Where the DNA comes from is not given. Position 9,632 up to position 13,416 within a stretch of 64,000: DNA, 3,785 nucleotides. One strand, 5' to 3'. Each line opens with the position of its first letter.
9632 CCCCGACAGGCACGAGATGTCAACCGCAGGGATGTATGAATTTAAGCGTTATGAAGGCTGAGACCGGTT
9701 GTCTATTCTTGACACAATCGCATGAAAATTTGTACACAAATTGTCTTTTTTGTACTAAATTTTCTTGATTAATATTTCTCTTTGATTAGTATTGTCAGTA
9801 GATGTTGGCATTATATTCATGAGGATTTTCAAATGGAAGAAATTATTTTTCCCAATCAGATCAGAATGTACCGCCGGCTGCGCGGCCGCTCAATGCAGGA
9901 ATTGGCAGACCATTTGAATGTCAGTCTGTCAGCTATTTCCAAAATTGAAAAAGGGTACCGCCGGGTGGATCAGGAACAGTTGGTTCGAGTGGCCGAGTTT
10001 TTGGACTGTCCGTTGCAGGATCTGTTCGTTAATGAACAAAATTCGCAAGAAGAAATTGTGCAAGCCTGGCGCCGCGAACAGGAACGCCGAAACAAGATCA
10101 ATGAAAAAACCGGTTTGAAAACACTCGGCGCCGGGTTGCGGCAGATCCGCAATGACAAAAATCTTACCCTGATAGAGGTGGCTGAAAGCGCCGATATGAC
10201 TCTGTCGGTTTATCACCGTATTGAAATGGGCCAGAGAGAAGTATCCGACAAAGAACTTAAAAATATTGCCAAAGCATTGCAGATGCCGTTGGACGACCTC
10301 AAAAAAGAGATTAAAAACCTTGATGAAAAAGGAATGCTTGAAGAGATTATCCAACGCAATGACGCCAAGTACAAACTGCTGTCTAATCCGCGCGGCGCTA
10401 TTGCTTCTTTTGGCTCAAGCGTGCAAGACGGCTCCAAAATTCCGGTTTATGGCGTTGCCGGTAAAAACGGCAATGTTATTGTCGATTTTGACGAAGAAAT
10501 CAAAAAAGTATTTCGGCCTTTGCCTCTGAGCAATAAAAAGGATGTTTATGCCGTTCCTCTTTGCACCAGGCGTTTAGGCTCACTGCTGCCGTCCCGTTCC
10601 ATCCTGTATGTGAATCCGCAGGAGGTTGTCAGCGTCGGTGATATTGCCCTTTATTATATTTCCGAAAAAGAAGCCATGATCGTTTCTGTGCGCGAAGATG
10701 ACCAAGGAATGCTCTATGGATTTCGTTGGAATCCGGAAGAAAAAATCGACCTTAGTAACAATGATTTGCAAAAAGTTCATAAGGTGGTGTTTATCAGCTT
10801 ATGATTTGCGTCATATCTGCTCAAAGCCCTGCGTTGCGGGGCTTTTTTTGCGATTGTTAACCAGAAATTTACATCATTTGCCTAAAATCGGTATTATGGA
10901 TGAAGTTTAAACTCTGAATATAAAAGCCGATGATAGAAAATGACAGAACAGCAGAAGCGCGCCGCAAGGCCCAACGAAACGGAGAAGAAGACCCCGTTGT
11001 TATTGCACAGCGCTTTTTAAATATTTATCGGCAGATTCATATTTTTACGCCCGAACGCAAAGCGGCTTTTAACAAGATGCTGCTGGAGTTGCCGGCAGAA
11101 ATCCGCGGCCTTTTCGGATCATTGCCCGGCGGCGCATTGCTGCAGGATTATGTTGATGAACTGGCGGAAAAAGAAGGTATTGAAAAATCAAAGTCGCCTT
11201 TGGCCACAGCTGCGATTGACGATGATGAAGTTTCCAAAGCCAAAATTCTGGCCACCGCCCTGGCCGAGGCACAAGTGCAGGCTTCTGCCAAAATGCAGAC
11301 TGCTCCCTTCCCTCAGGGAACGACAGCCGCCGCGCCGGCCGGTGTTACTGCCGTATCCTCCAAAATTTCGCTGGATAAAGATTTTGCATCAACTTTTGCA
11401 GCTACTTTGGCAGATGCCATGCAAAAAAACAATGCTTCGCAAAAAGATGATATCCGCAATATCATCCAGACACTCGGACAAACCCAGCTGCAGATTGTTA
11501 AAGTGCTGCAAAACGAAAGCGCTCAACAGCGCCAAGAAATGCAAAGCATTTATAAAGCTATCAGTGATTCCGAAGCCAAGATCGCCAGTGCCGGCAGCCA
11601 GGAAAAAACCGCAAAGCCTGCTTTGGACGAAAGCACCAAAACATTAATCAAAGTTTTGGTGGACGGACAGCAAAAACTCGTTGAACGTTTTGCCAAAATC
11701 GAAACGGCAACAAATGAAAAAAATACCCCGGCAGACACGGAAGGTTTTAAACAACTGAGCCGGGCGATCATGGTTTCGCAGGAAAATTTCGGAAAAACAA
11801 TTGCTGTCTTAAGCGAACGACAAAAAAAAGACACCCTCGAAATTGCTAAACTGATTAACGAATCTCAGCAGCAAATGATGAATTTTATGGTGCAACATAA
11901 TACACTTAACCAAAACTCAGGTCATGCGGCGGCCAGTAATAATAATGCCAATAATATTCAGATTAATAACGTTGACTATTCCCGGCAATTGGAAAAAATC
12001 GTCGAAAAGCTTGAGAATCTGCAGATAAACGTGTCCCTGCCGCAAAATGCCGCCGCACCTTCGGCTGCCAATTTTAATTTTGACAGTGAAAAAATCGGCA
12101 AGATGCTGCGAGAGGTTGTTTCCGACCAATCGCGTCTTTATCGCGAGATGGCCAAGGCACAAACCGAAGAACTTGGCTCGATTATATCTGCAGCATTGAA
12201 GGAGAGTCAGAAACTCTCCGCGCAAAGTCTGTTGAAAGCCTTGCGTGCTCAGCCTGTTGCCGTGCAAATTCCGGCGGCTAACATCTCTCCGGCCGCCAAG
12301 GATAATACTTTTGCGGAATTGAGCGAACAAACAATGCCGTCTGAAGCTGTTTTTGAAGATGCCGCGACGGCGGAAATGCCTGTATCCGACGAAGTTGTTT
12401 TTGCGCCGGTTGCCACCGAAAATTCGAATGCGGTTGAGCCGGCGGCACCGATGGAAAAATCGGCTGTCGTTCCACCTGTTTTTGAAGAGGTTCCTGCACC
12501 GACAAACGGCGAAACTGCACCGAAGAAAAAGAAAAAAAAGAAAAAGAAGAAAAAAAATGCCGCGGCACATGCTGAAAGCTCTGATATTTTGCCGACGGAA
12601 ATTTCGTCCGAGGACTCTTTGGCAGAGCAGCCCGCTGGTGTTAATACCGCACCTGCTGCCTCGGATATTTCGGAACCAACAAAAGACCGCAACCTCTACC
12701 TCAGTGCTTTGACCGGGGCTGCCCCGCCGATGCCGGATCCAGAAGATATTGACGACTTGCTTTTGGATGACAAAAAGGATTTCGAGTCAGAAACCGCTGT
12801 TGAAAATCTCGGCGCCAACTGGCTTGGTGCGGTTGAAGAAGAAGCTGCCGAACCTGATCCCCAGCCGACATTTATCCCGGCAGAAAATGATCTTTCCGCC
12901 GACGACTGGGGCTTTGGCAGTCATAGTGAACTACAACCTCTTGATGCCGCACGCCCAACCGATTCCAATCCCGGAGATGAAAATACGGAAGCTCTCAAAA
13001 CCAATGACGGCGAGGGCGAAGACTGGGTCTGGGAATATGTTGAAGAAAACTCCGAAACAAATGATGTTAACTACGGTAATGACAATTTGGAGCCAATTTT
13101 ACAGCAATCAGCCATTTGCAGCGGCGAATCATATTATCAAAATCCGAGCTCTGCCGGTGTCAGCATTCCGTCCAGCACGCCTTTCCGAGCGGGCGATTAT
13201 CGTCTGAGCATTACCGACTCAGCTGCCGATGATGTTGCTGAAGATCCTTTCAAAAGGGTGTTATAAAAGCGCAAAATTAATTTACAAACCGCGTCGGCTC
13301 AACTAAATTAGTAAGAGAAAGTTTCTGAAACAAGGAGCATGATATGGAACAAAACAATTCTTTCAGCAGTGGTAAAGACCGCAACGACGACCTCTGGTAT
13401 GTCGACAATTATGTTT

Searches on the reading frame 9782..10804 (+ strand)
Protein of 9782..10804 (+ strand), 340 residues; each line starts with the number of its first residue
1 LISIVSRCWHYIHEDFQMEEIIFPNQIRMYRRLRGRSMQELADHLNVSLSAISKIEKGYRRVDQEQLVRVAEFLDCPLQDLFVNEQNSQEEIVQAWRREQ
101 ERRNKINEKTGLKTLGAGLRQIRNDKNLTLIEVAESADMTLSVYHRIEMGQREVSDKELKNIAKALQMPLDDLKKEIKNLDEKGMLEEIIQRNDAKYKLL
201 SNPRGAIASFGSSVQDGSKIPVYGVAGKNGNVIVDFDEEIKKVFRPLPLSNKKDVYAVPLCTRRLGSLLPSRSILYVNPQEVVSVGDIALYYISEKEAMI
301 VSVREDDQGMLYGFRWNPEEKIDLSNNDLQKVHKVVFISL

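Call 5: search_protein_families(library=pfam, proteins=[window:9782-10804:+], max_evalue=0.01)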
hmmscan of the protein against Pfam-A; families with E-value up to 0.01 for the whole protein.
window:9782-10804:+ (340 aa): 8 families
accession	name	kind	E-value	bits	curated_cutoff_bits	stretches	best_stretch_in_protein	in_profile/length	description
PF01381.28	HTH_3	-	7.5e-28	96.8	23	2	27-81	1-55/55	Helix-turn-helix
PF13560.12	HTH_31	-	8.2e-18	64.9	27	2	26-77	5-57/64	Helix-turn-helix domain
PF12844.13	HTH_19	-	2.9e-11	43.6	30.2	2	27-83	4-60/64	Helix-turn-helix domain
PF13443.12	HTH_26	-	6.8e-11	42.7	22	2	27-83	2-59/63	Cro/C1-type HTH DNA-binding domain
PF04545.22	Sigma70_r4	-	1e-05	25.4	24.1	1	29-57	15-42/50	Sigma-70, region 4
PF07022.19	Phage_CI_repr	-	7.6e-05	23.4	22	1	29-86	6-62/65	Bacteriophage CI repressor helix-turn-helix domain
PF13413.12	HTH_25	-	0.0001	22.5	24.6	0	28-58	3-33/62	Helix-turn-helix domain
PF13412.12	HTH_24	-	0.0079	16.2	21.9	0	37-54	19-36/48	Winged helix-turn-helix DNA-binding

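Call 6: search_protein_families(library=ncbifam, proteins=[window:9782-10804:+], max_evalue=0.01)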
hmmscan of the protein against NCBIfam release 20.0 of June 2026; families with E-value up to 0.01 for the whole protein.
window:9782-10804:+ (340 aa): 19 families
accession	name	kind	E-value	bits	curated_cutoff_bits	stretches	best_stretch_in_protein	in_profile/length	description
NF041951.1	phage_RstR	subfamily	8.4e-16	58.2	80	2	116-181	4-69/108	RstR family transcriptional repressor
NF041677.1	trans_regClgR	equivalog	4.1e-15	55.9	170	2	115-176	9-70/113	transcriptional regulator ClgR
NF006015.0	PRK08154.1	subfamily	4.4e-15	55.6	204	2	98-195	14-112/314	anaerobic benzoate catabolism transcriptional regulator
NF047948.1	male_kill_WMK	equivalog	4.3e-14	52.7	300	2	25-102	165-244/300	WO male-killing family protein Wmk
TIGR03070.1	couple_hipB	subfamily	6.8e-11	42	71.65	1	25-75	5-55/58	type II toxin-antitoxin system Y4mF family antitoxin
NF010465.0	PRK13890.1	equivalog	7.2e-11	42.2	96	2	121-184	12-74/121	conjugal transfer protein TrbA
NF046032.1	TransRegSlrRBacil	equivalog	7.7e-11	42.3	250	1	27-97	6-79/149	HTH-type transcriptional regulator SlrR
NF003162.0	PRK04140.1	equivalog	6.2e-07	28.7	263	1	25-103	129-207/317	transcriptional regulator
NF050110.1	TransRegBldD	equivalog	1.9e-06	27.7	250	1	113-216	7-112/162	transcriptional regulator BldD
NF038139.1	Reg_Aceta_RamB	equivalog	5.4e-06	25.3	700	0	26-77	6-57/465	acetate metabolism transcriptional regulator RamB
NF007257.0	PRK09706.1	subfamily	7.8e-06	25.7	101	1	18-90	1-74/135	transcriptional repressor DicA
TIGR00270.2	TIGR00270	equivalog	2.5e-05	24.1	110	0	23-80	76-133/159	multiprotein bridging factor aMBF1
TIGR02612.1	mob_myst_A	hypoth_equivalog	0.00017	21.5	122.6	1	27-97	30-102/150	mobile mystery protein A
NF007408.0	PRK09943.1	equivalog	0.0004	20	211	0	25-91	10-76/185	HTH-type transcriptional regulator PuuR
NF058600.1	TransRegSco1979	equivalog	0.0034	16.5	350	0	114-168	8-62/280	Sco1979 family transcriptional regulator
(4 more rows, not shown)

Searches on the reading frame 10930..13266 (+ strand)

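Call 5: search_protein_families(library=pfam, proteins=[window:10930-13266:+], max_evalue=0.01)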
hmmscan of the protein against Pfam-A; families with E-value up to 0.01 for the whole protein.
window:10930-13266:+ (778 aa): 0 families

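Call 6: search_protein_families(library=ncbifam, proteins=[window:10930-13266:+], max_evalue=0.01)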
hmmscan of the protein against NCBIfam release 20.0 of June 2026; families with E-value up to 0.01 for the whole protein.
window:10930-13266:+ (778 aa): 0 families

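Call 72: search_protein_families(library=pfam, proteins=[window:10930-13266:+], max_evalue=1)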
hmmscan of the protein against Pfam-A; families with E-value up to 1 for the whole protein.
window:10930-13266:+ (778 aa): 2 families
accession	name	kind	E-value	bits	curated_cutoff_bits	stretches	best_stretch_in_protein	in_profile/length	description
PF19468.4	DUF6005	-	0.05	13.1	25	0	378-443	160-226/327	Family of unknown function (DUF6005)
PF09380.16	FERM_C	-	0.13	13.1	23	0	354-411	35-92/93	FERM C-terminal PH-like domain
